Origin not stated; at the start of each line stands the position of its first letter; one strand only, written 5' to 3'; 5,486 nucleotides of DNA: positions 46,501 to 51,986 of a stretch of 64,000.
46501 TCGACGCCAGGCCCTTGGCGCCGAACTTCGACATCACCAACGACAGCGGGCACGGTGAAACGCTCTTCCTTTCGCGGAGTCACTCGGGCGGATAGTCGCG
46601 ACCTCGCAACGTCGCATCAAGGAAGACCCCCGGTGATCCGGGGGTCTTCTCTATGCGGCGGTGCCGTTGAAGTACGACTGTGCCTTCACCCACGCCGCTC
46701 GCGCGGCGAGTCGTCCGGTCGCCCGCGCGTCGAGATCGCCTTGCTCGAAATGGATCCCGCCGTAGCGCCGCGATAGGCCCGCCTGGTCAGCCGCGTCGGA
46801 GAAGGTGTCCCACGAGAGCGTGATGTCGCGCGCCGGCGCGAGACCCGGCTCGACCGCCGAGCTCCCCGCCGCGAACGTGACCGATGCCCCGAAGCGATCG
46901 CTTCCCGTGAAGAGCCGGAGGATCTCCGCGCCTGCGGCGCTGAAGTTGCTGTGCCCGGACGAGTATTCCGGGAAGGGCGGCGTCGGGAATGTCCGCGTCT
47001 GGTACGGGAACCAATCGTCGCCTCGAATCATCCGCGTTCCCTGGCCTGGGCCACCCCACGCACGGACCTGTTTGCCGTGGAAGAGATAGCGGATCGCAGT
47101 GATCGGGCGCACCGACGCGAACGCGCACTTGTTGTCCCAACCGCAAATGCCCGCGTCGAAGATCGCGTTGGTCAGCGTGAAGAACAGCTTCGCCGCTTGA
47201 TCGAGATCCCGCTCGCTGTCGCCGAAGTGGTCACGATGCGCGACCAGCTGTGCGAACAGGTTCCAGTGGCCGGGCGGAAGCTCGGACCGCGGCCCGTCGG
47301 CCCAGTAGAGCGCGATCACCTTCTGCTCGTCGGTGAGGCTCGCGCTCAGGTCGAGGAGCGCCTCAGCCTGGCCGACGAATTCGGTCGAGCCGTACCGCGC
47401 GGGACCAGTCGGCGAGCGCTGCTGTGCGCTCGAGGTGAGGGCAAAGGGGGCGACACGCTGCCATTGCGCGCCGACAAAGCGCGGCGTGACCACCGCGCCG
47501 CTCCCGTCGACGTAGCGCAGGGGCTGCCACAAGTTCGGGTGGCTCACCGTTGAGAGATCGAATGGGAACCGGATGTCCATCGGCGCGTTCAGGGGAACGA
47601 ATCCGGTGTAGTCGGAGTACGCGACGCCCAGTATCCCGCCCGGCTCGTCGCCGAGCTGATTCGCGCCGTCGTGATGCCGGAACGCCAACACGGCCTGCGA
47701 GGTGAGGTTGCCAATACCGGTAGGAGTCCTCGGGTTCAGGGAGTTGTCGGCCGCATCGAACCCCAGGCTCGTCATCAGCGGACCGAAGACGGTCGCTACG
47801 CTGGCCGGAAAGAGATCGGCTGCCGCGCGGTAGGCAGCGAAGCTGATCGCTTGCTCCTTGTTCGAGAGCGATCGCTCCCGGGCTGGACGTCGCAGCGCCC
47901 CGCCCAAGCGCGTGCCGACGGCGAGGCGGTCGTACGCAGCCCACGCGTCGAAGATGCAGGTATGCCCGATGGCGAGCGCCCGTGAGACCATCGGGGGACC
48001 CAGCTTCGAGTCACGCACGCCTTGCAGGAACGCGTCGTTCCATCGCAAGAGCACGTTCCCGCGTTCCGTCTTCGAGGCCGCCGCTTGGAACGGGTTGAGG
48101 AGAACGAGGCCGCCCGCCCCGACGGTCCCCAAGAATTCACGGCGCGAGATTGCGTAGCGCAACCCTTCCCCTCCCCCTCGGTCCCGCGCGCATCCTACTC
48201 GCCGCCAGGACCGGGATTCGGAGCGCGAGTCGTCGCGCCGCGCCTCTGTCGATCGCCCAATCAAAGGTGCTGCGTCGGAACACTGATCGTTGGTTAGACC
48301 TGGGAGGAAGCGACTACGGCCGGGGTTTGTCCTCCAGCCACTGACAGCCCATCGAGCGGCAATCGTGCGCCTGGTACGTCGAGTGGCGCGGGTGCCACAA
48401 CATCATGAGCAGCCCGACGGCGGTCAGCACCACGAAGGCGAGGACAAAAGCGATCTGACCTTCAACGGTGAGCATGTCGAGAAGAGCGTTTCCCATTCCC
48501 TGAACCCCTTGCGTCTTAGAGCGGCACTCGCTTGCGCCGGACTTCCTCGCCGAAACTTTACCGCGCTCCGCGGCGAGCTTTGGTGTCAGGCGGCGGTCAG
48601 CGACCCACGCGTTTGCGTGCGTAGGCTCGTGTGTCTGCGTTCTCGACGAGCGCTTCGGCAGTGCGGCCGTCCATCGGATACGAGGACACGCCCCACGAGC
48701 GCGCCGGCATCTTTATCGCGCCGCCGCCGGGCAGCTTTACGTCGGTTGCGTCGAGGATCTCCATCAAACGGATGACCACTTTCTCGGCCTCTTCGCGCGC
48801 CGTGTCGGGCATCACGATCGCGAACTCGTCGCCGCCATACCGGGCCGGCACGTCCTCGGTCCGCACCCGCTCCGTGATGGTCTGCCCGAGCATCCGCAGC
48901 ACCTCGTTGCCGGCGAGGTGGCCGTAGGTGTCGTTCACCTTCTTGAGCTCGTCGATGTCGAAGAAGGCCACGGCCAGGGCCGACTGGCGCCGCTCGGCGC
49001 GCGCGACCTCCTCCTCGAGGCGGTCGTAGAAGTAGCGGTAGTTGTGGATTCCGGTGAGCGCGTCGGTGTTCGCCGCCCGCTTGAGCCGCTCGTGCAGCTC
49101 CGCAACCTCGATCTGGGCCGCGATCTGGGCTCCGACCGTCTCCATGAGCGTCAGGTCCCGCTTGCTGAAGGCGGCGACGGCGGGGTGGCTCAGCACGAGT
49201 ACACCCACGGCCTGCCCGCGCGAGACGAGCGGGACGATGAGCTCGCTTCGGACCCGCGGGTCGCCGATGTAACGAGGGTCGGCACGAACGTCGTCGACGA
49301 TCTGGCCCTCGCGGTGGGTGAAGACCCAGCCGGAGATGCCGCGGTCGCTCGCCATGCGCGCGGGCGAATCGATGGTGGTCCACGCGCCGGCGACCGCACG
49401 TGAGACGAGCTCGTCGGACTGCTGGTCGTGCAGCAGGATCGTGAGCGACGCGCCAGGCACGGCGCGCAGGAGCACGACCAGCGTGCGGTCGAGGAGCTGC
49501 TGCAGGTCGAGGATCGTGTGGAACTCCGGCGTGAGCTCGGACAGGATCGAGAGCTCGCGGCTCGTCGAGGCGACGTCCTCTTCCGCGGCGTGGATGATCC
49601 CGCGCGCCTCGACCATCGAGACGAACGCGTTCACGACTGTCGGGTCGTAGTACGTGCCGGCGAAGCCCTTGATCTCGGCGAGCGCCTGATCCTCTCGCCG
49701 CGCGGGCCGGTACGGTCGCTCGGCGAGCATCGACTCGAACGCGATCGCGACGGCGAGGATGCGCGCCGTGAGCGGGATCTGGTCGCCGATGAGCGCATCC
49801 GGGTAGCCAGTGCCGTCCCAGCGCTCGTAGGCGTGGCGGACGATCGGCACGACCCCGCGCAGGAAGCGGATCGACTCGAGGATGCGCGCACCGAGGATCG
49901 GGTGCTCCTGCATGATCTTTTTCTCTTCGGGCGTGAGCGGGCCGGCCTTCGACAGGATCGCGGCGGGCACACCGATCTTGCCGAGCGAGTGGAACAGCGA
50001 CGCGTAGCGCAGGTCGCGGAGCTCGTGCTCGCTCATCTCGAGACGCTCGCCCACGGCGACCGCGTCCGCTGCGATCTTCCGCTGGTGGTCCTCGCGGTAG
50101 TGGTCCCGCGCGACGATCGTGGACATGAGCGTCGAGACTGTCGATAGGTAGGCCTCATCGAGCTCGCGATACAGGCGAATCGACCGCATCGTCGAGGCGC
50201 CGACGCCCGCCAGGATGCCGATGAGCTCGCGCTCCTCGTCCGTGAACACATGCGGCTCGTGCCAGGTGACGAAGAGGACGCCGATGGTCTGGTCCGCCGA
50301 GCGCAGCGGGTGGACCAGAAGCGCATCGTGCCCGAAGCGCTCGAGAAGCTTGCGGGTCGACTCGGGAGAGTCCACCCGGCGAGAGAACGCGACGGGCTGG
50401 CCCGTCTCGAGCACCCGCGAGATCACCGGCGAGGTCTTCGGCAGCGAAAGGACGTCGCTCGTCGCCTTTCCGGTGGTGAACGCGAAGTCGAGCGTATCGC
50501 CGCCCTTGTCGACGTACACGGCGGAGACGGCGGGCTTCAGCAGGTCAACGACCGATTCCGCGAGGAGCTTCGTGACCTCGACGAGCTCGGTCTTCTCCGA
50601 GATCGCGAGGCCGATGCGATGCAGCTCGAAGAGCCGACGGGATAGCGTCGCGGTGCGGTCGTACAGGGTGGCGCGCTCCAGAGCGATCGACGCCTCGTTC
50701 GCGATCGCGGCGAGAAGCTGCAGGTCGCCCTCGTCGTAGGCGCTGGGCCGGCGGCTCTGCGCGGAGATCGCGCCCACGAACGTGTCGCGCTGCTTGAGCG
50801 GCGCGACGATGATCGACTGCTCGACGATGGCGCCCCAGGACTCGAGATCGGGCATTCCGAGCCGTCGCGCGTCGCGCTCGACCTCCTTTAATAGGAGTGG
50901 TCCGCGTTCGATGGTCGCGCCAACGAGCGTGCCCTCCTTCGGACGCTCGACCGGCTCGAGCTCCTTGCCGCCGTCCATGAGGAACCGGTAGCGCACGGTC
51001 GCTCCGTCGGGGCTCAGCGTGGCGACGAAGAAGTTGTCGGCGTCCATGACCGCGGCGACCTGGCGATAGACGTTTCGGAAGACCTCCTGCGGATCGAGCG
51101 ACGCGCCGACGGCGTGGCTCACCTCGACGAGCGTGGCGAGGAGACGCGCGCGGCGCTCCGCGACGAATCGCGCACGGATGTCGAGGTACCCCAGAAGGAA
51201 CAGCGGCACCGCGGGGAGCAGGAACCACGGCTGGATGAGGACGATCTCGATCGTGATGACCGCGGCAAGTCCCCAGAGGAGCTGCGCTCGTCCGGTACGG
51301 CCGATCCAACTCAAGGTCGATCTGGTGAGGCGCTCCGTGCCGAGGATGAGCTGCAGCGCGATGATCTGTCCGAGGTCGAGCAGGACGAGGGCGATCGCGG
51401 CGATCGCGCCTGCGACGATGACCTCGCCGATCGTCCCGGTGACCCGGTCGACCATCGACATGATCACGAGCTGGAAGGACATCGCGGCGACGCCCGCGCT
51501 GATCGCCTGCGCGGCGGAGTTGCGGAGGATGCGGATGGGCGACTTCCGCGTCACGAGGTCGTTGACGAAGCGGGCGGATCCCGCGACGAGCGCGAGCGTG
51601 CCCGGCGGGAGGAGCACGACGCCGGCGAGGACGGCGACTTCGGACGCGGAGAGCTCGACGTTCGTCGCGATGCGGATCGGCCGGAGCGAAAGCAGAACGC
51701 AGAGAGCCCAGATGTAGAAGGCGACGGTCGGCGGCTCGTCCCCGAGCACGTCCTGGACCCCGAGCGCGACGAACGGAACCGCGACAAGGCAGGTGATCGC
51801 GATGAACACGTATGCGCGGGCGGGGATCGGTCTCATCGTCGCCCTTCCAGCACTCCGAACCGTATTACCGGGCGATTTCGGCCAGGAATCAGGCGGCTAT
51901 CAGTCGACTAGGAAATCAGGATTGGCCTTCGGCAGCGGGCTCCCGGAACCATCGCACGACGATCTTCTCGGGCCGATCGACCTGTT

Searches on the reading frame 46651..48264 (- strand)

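Call 17: search_protein_families(library=pfam, max_evalue=0.001, proteins=[window:46651-48264:-])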
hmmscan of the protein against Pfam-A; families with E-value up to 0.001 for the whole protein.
window:46651-48264:- (537 aa): 2 families
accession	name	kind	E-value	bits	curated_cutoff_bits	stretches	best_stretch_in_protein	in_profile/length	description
PF21167.2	DUF6851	-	8.9e-40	136.8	27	1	101-232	3-133/140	Domain of unknown function (DUF6851)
PF22778.2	VCPO_2nd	-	9.4e-29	101.1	27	1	360-534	2-173/177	VCPO second helical-bundle domain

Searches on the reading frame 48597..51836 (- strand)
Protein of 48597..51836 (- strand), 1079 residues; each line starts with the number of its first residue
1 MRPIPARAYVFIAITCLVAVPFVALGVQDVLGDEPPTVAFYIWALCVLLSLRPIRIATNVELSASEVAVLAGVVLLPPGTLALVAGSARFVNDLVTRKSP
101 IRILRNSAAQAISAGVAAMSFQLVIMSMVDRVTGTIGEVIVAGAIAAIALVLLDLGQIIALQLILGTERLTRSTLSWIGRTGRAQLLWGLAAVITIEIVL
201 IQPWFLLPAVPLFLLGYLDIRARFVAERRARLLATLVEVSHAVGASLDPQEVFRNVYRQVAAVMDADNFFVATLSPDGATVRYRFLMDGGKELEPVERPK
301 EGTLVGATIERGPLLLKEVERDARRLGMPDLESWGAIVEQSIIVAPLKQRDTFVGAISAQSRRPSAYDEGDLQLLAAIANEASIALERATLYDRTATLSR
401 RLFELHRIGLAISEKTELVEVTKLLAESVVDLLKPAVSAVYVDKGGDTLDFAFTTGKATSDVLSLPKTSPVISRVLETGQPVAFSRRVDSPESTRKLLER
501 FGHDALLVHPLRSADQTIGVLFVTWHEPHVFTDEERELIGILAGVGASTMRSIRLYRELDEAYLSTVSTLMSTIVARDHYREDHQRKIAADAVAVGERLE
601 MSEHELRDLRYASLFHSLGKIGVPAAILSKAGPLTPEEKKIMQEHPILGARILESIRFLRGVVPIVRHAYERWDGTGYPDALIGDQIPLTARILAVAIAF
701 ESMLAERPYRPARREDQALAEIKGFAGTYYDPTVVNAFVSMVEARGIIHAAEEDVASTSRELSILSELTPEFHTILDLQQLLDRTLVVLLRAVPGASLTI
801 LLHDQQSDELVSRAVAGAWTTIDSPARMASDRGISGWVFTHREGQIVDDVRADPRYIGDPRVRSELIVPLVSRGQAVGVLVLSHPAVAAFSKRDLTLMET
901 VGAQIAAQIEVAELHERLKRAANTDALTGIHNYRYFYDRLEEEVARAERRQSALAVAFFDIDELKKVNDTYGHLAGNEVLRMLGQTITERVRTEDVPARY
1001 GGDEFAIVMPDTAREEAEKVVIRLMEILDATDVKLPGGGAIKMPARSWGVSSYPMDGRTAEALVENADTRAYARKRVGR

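Call 18: search_protein_families(library=pfam, max_evalue=0.001, proteins=[window:48597-51836:-])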
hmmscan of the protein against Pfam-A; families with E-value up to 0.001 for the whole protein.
window:48597-51836:- (1079 aa): 6 families
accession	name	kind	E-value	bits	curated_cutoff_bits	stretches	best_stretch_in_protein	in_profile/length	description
PF13185.12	GAF_2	-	4.8e-44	150.3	28.6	3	776-909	2-135/136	GAF domain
PF13487.12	HD_5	-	4.6e-40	137.6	27.2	1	573-734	6-170/170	HD domain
PF00990.26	GGDEF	-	7.3e-40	136.8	23.8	1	922-1079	1-159/161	Diguanylate cyclase, GGDEF domain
PF01590.32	GAF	-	1.6e-38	132.7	22.4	3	777-909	1-133/133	GAF domain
PF13492.12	GAF_3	-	6.9e-30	104.5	27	3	248-388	1-129/129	GAF domain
PF01966.28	HD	-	2.4e-08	34.7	22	1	582-697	2-110/116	HD domain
